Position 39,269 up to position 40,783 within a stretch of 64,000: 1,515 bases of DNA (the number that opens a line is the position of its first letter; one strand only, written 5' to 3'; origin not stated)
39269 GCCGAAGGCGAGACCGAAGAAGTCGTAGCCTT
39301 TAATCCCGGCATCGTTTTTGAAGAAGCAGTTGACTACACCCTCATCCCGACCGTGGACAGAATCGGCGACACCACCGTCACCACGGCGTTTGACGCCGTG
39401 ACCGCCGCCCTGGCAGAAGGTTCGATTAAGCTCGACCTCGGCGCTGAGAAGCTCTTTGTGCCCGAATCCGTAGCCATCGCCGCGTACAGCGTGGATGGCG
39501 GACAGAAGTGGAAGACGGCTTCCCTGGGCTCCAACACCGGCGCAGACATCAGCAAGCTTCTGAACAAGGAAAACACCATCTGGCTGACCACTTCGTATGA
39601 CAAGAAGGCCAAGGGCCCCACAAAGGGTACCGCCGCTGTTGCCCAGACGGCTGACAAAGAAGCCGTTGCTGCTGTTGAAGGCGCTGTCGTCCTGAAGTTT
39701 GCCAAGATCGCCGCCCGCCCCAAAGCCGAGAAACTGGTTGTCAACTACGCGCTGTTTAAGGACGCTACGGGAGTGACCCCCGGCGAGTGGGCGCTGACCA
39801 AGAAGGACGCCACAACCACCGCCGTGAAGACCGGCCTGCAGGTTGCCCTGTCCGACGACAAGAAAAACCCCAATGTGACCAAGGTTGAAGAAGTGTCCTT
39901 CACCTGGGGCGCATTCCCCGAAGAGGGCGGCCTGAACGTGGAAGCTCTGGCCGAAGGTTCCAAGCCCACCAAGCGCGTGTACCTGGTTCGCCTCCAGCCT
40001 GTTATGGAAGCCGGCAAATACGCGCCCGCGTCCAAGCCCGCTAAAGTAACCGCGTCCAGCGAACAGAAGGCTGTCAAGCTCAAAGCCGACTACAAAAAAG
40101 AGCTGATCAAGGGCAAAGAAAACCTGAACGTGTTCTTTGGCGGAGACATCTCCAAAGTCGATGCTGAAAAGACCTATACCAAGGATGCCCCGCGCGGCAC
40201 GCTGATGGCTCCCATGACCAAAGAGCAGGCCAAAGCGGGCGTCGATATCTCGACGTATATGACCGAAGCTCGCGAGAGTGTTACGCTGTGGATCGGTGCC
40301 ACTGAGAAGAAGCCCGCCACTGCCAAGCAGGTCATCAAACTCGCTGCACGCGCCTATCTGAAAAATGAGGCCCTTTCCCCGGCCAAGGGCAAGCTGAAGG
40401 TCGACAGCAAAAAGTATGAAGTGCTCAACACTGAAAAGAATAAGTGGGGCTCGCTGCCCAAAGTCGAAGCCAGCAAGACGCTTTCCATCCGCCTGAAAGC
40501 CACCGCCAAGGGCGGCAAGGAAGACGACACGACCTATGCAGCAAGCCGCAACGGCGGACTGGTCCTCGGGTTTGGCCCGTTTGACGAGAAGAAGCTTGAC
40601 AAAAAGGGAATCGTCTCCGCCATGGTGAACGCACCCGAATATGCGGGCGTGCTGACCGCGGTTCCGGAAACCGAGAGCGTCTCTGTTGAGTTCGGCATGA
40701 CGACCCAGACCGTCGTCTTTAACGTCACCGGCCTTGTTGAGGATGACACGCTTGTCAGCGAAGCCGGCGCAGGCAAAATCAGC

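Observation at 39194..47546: Tandem triplet of paralogous large secreted proteins of an unrecognised family, directly downstream of the flagellin gene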

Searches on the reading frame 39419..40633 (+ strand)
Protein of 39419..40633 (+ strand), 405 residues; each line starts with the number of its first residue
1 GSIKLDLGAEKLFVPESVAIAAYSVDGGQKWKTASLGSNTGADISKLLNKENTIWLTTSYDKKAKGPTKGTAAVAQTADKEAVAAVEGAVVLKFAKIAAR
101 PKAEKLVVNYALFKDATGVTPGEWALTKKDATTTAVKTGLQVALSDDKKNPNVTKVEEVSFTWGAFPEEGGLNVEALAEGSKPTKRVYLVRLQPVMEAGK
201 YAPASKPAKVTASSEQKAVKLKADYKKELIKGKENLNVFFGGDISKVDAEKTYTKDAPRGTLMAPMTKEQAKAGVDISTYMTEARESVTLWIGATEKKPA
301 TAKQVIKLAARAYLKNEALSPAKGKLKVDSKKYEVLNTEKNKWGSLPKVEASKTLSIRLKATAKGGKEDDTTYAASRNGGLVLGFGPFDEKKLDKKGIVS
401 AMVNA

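Call 17: search_solved_structures(query=A1, max_evalue=10)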
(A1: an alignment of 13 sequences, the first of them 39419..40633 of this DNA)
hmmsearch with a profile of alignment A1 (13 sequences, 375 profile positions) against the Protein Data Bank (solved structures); distinct sequences matched with E-value up to 10: 3.
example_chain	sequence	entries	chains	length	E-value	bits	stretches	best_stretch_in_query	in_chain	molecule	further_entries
5x8f_A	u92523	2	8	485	0.67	12.1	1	226-277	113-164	2-succinylbenzoate--CoA ligase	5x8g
5buq_A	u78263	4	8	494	0.7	12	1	226-277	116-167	2-succinylbenzoate--CoA ligase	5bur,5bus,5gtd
6p2l_A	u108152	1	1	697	9.7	8.2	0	9-34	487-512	Glycosyl hydrolase BNR repeat-containing protein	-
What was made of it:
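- Closest known: BNR/Asp-box sialidase-type β-propellers. Different: The only PDB BNR hit has E 9.7 (call 17).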

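Call 21: predict_structure(alignment_id=A1)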
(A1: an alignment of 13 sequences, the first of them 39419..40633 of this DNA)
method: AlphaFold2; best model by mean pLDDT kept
length: 405 residues; sequences in the alignment: 13
mean_pLDDT: 86.7   pTM: 0.73
mean pLDDT of the five models: 86.7, 85.3, 84.1, 83.0, 80.1
residues with pLDDT >= 90: 207; 70-90: 168; 50-70: 28; < 50: 2
segments of 3 or more residues with pLDDT < 50: none
pLDDT, mean of each block of 10 residues (from residue 1): 85 87 91 79 89 91 87 76 78 92 89 87 89 78 91 64 82 90 93 89 93 94 92 91 67 72 85 89 91 94 93 94 88 92 88 94 92 94 81 73 95
secondary structure, 60 per line:
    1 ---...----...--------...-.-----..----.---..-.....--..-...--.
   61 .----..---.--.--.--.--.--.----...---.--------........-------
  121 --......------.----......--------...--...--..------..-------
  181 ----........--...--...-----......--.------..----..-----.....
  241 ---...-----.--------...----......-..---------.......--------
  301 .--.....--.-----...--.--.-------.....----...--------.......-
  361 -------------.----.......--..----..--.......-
elements in order: E4-6 E11-13 E22-24 H45-49 E55-57 E91-93 E106-113 E123-128 E140-145 E154-156 E159-161 E185-192 E195-197 E200-202 E208-213 E236-240 E261-263 H268-273 E286-292 E304-308 E317-319 E333-337 E342-344 E353-359 E379-385 E398-404
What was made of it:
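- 39422..40633 (+): W1 conserved basic module (four β-sandwich sub-domains, each with pI 9.1-9.7). AF2 pLDDT 86.7, pTM 0.73, all-β (call 21).
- Closest known: BNR/Asp-box sialidase-type β-propellers. Different: The predicted structure is a β-sandwich chain (call 21).
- The AF2 core has pLDDT 86.7 and is all-β (call 21).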

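Call 28: search_protein_representatives(alignment_id=A1)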
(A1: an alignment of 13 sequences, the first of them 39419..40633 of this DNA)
Query: 13 sequences, 375 profile positions. Proteins with E-value up to 0.001 (for the whole library): 727; up to 1e-10: 633; up to 1e-30: 378. The best 150 are listed.
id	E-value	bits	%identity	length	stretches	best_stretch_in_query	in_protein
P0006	4.3e-157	539.3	-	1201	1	2-374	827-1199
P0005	4.6e-154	529.4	-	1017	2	1-374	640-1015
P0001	3.5e-143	493.5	-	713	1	2-374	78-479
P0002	2.5e-139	480.9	-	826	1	2-374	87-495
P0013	4.7e-137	473.4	-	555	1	2-374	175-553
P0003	4.6e-134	463.5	-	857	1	2-374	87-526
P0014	7.7e-133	459.5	-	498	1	2-373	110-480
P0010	4.6e-131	453.7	-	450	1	2-374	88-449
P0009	2.2e-125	435.0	-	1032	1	3-374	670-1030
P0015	8.1e-124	429.8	-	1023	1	2-374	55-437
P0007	1.3e-121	422.5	-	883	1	2-374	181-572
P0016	1.9e-119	415.4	-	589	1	2-374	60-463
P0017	2.1e-115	402.1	-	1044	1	2-372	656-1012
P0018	8.9e-112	390.2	-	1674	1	2-374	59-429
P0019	6.7e-111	387.3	-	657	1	2-374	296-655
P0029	1.0e-94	334.1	-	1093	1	2-373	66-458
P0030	4.0e-94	332.1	-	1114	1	2-373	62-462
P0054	1.1e-85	304.3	-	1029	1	2-374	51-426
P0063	5.8e-82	292.1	-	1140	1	3-352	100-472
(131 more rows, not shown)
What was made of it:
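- On New basic-module family (defined here by profile A1): W1 E 3.5e-143, W2 E 8e-124, W3 E 3.7e-88 (call 28; all three were in the seed alignment).
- There are 727 representatives at E<=1e-3 and 378 at E<=1e-30 (call 28).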

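Call 30: fold_search(model_id=the predicted structure, library=pdb)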
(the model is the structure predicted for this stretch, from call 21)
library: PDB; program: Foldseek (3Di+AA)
matches with E <= 10: 398; with E <= 0.001: 0
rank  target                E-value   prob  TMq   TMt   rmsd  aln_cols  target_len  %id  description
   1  6grq_A                8.9e-03  0.35  0.15  0.13  18.5       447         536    8  Paired immunoglobulin-like receptor B (PirB) or Leukocyte immunoglobulin-like receptor subfamily B member 3 (LILRB3) f (released 2019-02-06)
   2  8d40_A                1.1e-02  0.16  0.12  0.12  22.7       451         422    7  Crystal structure of human CELSR1 EC1-4 (released 2023-08-30)
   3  6xax_A                1.9e-02  0.63  0.18  0.25  14.6       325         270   12  Structure of a fragment of human fibronectin containing the 11th type III domain, extra domain A, and the 12th type II (released 2021-06-09)
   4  6grt_B                2.2e-02  0.18  0.15  0.12  19.8       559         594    7  Paired immunoglobulin-like receptor B (PirB) or Leukocyte immunoglobulin-like receptor subfamily B member 3 (LILRB3) f (released 2019-02-06)
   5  6zdx_B                2.4e-02  0.25  0.17  0.17  19.2       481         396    9  RIFIN variable region bound to LILRB1 ectodomain (released 2020-07-22)
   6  8yot_B                2.9e-02  0.28  0.16  0.17  18.3       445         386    7  Nanobody in complex with LILRB3 (released 2025-06-18)
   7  5n47_D                3.2e-02  0.44  0.17  0.23  14.9       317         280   10  Structure of Anticalin N7E in complex with the three-domain fragment Fn7B8 of human oncofetal fibronectin (released 2018-02-14)
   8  5u8q_A                4.9e-02  0.20  0.15  0.09  19.8       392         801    9  Structure of the ectodomain of the human Type 1 insulin-like growth factor receptor in complex with IGF-I (released 2018-02-28)
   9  8cls_A                5.4e-02  0.15  0.15  0.10  16.9       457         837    8  Drosophila melanogaster insulin receptor ectodomain in complex with DILP5 (released 2023-12-20)
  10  6grt_A                7.9e-02  0.11  0.14  0.11  20.1       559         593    8  Paired immunoglobulin-like receptor B (PirB) or Leukocyte immunoglobulin-like receptor subfamily B member 3 (LILRB3) f (released 2019-02-06)
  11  8eyy_B                8.7e-02  0.16  0.15  0.10  20.5       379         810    9  Cryo-EM structure of 4 insulins bound full-length mouse IR mutant with physically decoupled alpha CTs (C684S/C685S/C68 (released 2022-11-09)
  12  6x3a                  9.2e-02  0.41  0.22  0.26  13.3       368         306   10  Crystal structure of the FN4-FN6 domains of human PTPRD (released 2021-05-26)
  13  3q2w_A                1.0e-01  0.08  0.12  0.10  22.7       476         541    9  Crystal structure of mouse N-cadherin ectodomain (released 2011-02-23)
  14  8u4e_A                1.1e-01  0.12  0.13  0.09  20.8       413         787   10  Cryo-EM structure of long form insulin receptor (IR-B) with three IGF2 bound, asymmetric conformation. (released 2024-03-27)
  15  5xyr                  1.1e-01  0.12  0.17  0.07  26.5       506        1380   10  Crystal structure of a serine protease from Streptococcus species (released 2018-08-08)
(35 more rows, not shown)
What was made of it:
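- On Fibronectin type III fold: Foldseek top hits are FN3/Ig tandems, but E>=8.9e-3 against the PDB for the core (call 30).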

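Call 31: search_protein_families(library=pfam, alignment_id=A2, max_evalue=0.0001)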
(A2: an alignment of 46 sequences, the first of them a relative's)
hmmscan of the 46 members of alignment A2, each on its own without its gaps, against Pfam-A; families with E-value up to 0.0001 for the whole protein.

A. member 1, P0013 (555 aa): 0 families

B. families by the number of members that match (of 46 scanned): 23 families
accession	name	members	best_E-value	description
PF09479.16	Flg_new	6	6.2e-21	Listeria-Bacteroides repeat domain (List_Bact_rpt)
PF07581.17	Glug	4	1.9e-15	The GLUG motif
PF02368.24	Big_2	3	5.6e-52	Bacterial Ig-like domain (group 2)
PF13927.12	Ig_3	3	2.1e-10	Immunoglobulin domain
PF18998.6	Flg_new_2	2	8.2e-15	Divergent InlB B-repeat domain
PF18316.7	S-l_SbsC_C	2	1.2e-09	S-layer protein SbsC C-terminal domain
PF07679.22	I-set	2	2.2e-07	Immunoglobulin I-set domain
PF00041.27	fn3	2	1.5e-06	Fibronectin type III domain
PF22359.2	Big-like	2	3.1e-05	Bacterial Ig-like domain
PF25390.1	WD40_RLD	1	7e-116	RCC1-like domain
PF00415.24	RCC1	1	6.8e-69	Regulator of chromosome condensation (RCC1) repeat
PF13540.12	RCC1_2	1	7.3e-52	Regulator of chromosome condensation (RCC1) repeat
PF00112.29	Peptidase_C1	1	7e-23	Papain family cysteine protease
PF18560.7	Lectin_like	1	7.9e-21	Lectin like domain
PF25384.1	Alsin_RLD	1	1e-15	Alsin RCC1-like domain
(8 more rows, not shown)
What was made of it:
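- Two family members carry the SbsC C-terminal S-layer domain (call 31).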

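Call 33: find_related_loci(query=A1, collection=genome_contigs, flank=10000)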
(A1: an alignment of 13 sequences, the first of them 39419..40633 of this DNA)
Query A1 (405 aa) in genome_contigs; peptide patterns used: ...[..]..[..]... (x = any residue, [..] = any of these).
220 stretches matched a pattern; 23 encode a relative of the query (tblastn E <= 1e-3); 21 distinct loci.
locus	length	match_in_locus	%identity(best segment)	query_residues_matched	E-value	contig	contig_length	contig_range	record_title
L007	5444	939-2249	48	5-403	5e-93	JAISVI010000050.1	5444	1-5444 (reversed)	MAG: Oscillospiraceae bacterium isolate Mx356_bin29 k119_1135526, whole genome shotgun sequence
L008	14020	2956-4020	45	23-403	9e-78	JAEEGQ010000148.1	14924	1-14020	MAG: Lachnospiraceae bacterium isolate Tb.RUG.102 k141_11124516_flag=0_multi=32.9428_len=14924, whole genome shotgun seq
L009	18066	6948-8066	44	2-403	1e-76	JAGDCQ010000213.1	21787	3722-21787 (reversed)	MAG: Lachnospiraceae bacterium isolate RGIG10346 Yak_Rumen.Co__c5159918, whole genome shotgun sequence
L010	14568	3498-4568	40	17-403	3e-66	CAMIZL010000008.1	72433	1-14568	MAG: uncultured Clostridia bacterium isolate SRR12081303_bin.33_metaWRAP_v1.3_MAG genome assembly, contig: ERZ12289767.4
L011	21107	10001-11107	39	5-403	2e-63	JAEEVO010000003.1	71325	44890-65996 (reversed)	MAG: Lachnospiraceae bacterium isolate Tb.RUG.456 NODE_1109_length_71325_cov_1.408214, whole genome shotgun sequence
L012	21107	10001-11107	39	5-403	3e-62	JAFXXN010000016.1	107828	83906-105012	MAG: Lachnospiraceae bacterium isolate RGIG6836 Sheep_Rumen-4__c54501, whole genome shotgun sequence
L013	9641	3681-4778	38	5-403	1e-53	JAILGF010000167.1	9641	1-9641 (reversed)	MAG: Lachnospiraceae bacterium isolate RUI091 k141_2034692_flag=0_multi=24.9747_len=9641, whole genome shotgun sequence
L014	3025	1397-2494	35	5-404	1e-51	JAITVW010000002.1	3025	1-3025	MAG: Fusobacteriales bacterium isolate TD116_bin61 k119_1816016, whole genome shotgun sequence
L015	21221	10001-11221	35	3-403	2e-50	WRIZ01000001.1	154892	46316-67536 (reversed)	MAG: Oscillospiraceae bacterium isolate Nt197P3bin64 Ga0082212_10000061, whole genome shotgun sequence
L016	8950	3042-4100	33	5-403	6e-49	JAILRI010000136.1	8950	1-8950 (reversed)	MAG: Lachnospiraceae bacterium isolate RUI380 k141_15755707_flag=0_multi=9.9898_len=8950, whole genome shotgun sequence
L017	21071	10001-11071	38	1-386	6e-58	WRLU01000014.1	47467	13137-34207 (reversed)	MAG: Oscillospiraceae bacterium isolate Th196P3bin40 Ga0099364_10001006, whole genome shotgun sequence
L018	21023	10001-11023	34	2-379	1e-47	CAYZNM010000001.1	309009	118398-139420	MAG TPA_asm: uncultured Eubacteriales bacterium isolate SRP242652_co1_111 genome assembly, contig: NODE_5_length_309009_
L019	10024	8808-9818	35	4-405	3e-38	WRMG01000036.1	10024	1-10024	MAG: Oscillospiraceae bacterium isolate Th196P3bin69 Ga0099364_10015560, whole genome shotgun sequence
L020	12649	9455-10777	35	5-403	2e-37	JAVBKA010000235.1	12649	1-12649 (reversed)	MAG: Oscillospiraceae bacterium isolate GLO_MAG_00153 c_000007100807, whole genome shotgun sequence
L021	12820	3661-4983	33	5-403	4e-36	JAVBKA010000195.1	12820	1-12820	MAG: Oscillospiraceae bacterium isolate GLO_MAG_00153 c_000010355629, whole genome shotgun sequence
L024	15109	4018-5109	35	5-405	2e-49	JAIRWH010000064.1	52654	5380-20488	MAG: Oscillospiraceae bacterium isolate Glo450_bin9 k119_884980, whole genome shotgun sequence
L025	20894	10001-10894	29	29-377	9e-10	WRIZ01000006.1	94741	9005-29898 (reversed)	MAG: Oscillospiraceae bacterium isolate Nt197P3bin64 Ga0082212_10000173, whole genome shotgun sequence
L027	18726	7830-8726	26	23-376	7e-5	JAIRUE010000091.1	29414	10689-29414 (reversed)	MAG: Oscillospiraceae bacterium isolate Cx337_bin19 k119_2255140, whole genome shotgun sequence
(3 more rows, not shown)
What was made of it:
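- All genome hits are MAGs (call 33). The habitats suggested by the record titles are rumen and gut MAGs (call 33).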

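Call 67: predict_structure(alignment_id=A3)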
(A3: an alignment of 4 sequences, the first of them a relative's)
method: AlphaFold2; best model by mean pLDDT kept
length: 928 residues; sequences in the alignment: 4
mean_pLDDT: 64.4   pTM: 0.31
mean pLDDT of the five models: 64.4, 59.4, 58.6, 57.2, 53.7
residues with pLDDT >= 90: 10; 70-90: 437; 50-70: 274; < 50: 207
segments of 3 or more residues with pLDDT < 50: 1-7, 12-29, 92-109, 142-150, 225-229, 325-354, 371-385, 397-418, 599-639, 711-717, 774-778, 807-817, 920-928
pLDDT, mean of each block of 10 residues (from residue 1): 45 39 39 70 66 67 74 74 62 32 36 79 64 73 38 72 80 80 62 77 77 75 52 67 60 74 86 83 72 73 80 79 51 28 32 51 54 45 45 51 29 41 77 77 76 73 76 79 59 73 68 79 69 69 82 71 79 78 70 54 30 25 33 35 63 67 83 76 70 75 67 45 63 68 67 67 81 52 83 78 53 44 74 80 81 84 89 63 77 78 85 75 35
secondary structure, 60 per line:
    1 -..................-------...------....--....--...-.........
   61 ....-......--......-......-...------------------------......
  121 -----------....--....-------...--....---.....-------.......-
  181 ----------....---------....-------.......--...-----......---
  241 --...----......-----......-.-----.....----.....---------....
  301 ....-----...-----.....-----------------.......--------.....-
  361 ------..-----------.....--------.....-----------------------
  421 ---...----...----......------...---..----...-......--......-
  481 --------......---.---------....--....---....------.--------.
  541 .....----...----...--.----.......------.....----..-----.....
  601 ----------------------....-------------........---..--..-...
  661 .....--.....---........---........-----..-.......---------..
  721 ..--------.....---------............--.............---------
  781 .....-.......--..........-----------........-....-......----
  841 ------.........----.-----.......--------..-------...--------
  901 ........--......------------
elements in order (helices of 4 or more, strands of 3 or more residues): H2-19 E36-39 E42-45 E48-50 H52-58 E59-64 H66-71 H74-79 H81-86 E88-90 E115-120 E132-135 H138-141 E154-157 E161-165 E173-179 E191-194 E204-207 E215-221 E232-237 E243-245 E250-255 E261-266 E274-278 E283-287 E297-304 E318-322 H340-346 E355-359 H380-384 E393-397 E424-426 E431-433 E438-443 E462-464 H466-471 E474-479 E489-494 E508-511 E514-517 E521-524 E540-545 E550-552 E557-559 E567-573 E580-584 E596-600 E623-626 E640-647 E658-665 E668-672 E676-683 E687-694 E703-709 E719-722 E731-735 E745-756 E759-771 E781-785 H787-793 E796-805 E817-824 H826-829 E831-836 E847-855 E866-872 E890-892 E901-908 E911-916

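Call 70: search_solved_structures(query=A3, max_evalue=1)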
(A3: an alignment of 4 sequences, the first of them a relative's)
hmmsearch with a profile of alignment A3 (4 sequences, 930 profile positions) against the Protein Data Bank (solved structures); distinct sequences matched with E-value up to 1: 2.
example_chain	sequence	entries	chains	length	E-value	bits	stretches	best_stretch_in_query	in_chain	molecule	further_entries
6z8e_A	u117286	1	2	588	0.41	11.7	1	523-560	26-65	Capsid protein precursor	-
5ksu_B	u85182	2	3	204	0.61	11.2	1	697-733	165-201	MHC class II HLA-DQ-beta-1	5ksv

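Call 74: fold_search(model_id=the predicted structure, library=pdb)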
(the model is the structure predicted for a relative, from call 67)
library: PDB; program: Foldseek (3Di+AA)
matches with E <= 10: 1523; with E <= 0.001: 198
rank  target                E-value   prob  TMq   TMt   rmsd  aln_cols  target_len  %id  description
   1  8q6t_I                6.0e-12  1.00  0.10  0.09  100.3      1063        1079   11  Helical reconstruction of the relaxed thick filament from FIB milled left ventricular mouse myofibrils (released 2023-11-01)
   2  9flp_A                2.2e-10  1.00  0.10  0.10  102.9       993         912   13  CryoEM structure of the neck (1403-2314) in the grappling hook protein A (GhpA) in the bacterium Aureispira sp. CCB-QB (released 2024-10-16)
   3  9ozi_A                3.3e-10  1.00  0.09  0.05  58.8      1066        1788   10  Cryo-EM structure of chicken ROS1 in apo-state. This is the complete map and model. (released 2026-02-25)
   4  9bfu_A                4.8e-09  1.00  0.10  0.07  41.8       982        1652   10  Cryo-EM structure of Sevenless extracellular domain (composite map of the dimer, pH 4.6) (released 2025-01-29)
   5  8b0g_A                9.2e-09  1.00  0.10  0.09  37.1       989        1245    8  2C9, C5b9-CD59 structure (released 2023-02-22)
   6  4e0s_A                1.3e-08  0.99  0.10  0.07  37.2       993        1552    8  Crystal Structure of C5b-6 (released 2012-04-18)
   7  3prx_B                1.5e-08  1.00  0.10  0.09  35.8       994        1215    7  Structure of Complement C5 in Complex with CVF and SSL7 (released 2011-01-19)
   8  9oz6_B                1.9e-08  1.00  0.12  0.11  28.0      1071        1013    9  Cryo-EM structure of 1:1 chicken ROS1 and chicken NEL complex. (released 2026-02-25)
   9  9pvp                  2.1e-08  0.97  0.09  0.06  51.3      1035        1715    8  Cryo-EM structure of receptor tyrosine kinase ROS1 extracellular domain (released 2026-02-25)
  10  6h03_A                4.0e-08  0.99  0.10  0.08  37.2       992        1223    8  OPEN CONFORMATION OF THE MEMBRANE ATTACK COMPLEX (released 2018-12-19)
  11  9bfs_A                4.9e-08  0.98  0.10  0.07  36.5       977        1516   10  Cryo-EM structure of Sevenless extracellular domain (dimer, pH 6.6) (released 2025-01-29)
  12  9oyz_B                7.3e-08  1.00  0.14  0.13  27.3      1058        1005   10  Cryo-EM structure of chicken ROS1 in apo-state. Cryo-EM refinement is focused on the "head" region of chicken ROS1. (released 2026-02-25)
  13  8s3o_A                8.9e-08  1.00  0.12  0.09  37.1       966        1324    9  Structure of native human CD109 (released 2025-03-05)
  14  9bfq_A                8.9e-08  0.90  0.09  0.09  31.6      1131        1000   10  Cryo-EM structure of Sevenless in complex with Bride of Sevenless (released 2025-01-29)
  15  8odz_D                1.2e-07  1.00  0.10  0.15  31.7       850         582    8  Cryo-EM structure of a pre-dimerized murine IL-12 complete extracellular signaling complex (Class 1). (released 2024-02-07)
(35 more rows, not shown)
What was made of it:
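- On Fibronectin type III fold: Full-length W3 reaches E 6e-12 against titin-type arrays (call 74).
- Full-length W3 matches long Ig/FN3 rods, E down to 6e-12 (call 74).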

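Call 90: fold_search(model_id=the predicted structure, library=viral)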
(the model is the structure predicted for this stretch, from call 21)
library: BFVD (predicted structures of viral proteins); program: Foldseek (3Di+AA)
matches with E <= 10: 292; with E <= 0.001: 3
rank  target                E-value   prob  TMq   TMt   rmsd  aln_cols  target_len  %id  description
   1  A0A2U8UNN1            4.0e-04  0.93  0.19  0.21  15.2       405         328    9  (no name in the UniProt tables at hand)
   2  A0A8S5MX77            5.7e-04  0.82  0.20  0.15  19.3       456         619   11  Interleukin-6 receptor subunit beta Receptor, Fibronectin Type III [Siphoviridae sp. ct91l7]
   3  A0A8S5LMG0            7.6e-04  0.75  0.17  0.16  21.7       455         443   11  Uncharacterized protein [Siphoviridae sp. ctDuC3]
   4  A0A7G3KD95            1.8e-03  0.66  0.18  0.16  21.7       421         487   10  Capsid vertex protein [Enterobacter phage vB_EhoM-IME523]
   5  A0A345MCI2            3.6e-03  0.60  0.19  0.11  21.9       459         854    7  Minor tail protein [Gordonia phage Teatealatte]
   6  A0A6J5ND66            4.8e-03  0.77  0.20  0.20  13.9       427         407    9  Fibronectin type III [uncultured Caudovirales phage]
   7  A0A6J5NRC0            4.8e-03  0.30  0.14  0.11  20.2       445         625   12  Fibronectin type III [uncultured Caudovirales phage]
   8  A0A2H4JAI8            5.9e-03  0.57  0.19  0.15  24.0       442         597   12  Putative structural protein [uncultured Caudovirales phage]
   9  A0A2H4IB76            7.1e-03  0.14  0.11  0.04  33.3       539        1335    9  Putative major tail protein [Erwinia phage vB_EamM_Y3]
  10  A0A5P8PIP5            1.0e-02  0.25  0.14  0.14  19.2       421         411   10  Uncharacterized protein [Stenotrophomonas phage Mendera]
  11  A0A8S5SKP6            1.2e-02  0.44  0.19  0.18  17.2       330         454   13  Uncharacterized protein [Siphoviridae sp. ctrCN24]
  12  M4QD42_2              1.3e-02  0.18  0.13  0.07  21.1       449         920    9  Immunoglobulin domain-containing protein [Prochlorococcus phage MED4-213]
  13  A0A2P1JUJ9            1.3e-02  0.38  0.18  0.11  23.3       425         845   10  Fibronectin type-III domain-containing protein [Bacillus phage Anath]
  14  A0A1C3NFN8            1.7e-02  0.18  0.13  0.09  20.0       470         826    8  (no name in the UniProt tables at hand)
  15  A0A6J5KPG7            2.2e-02  0.15  0.14  0.08  31.4       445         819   10  Ig [uncultured Caudovirales phage]
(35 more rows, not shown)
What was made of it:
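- On Fibronectin type III fold: Three BFVD hits reach E<=1e-3 (call 90).
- Closest known: Tandem fibronectin type III or bacterial Ig-like domain surface fibrils. Same: Foldseek hits fibronectin, titin and phage FN3 arrays (calls 30, 74, 90).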

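Call 92: find_encoding_contigs(protein=P0029, flank=8000, max_places=1)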
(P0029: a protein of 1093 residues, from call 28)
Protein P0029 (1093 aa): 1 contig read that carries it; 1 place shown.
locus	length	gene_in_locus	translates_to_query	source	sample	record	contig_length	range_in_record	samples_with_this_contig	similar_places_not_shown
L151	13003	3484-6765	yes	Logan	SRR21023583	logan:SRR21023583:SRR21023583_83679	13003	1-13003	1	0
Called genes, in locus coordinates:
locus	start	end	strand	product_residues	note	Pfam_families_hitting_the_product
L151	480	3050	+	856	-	-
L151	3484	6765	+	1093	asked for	-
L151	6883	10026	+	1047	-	-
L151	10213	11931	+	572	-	PF02465:FliD_N, PF07195:FliD_C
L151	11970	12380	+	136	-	PF02561:FliS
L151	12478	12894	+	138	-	PF05130:FlgN (faint), PF05400:FliT (weak)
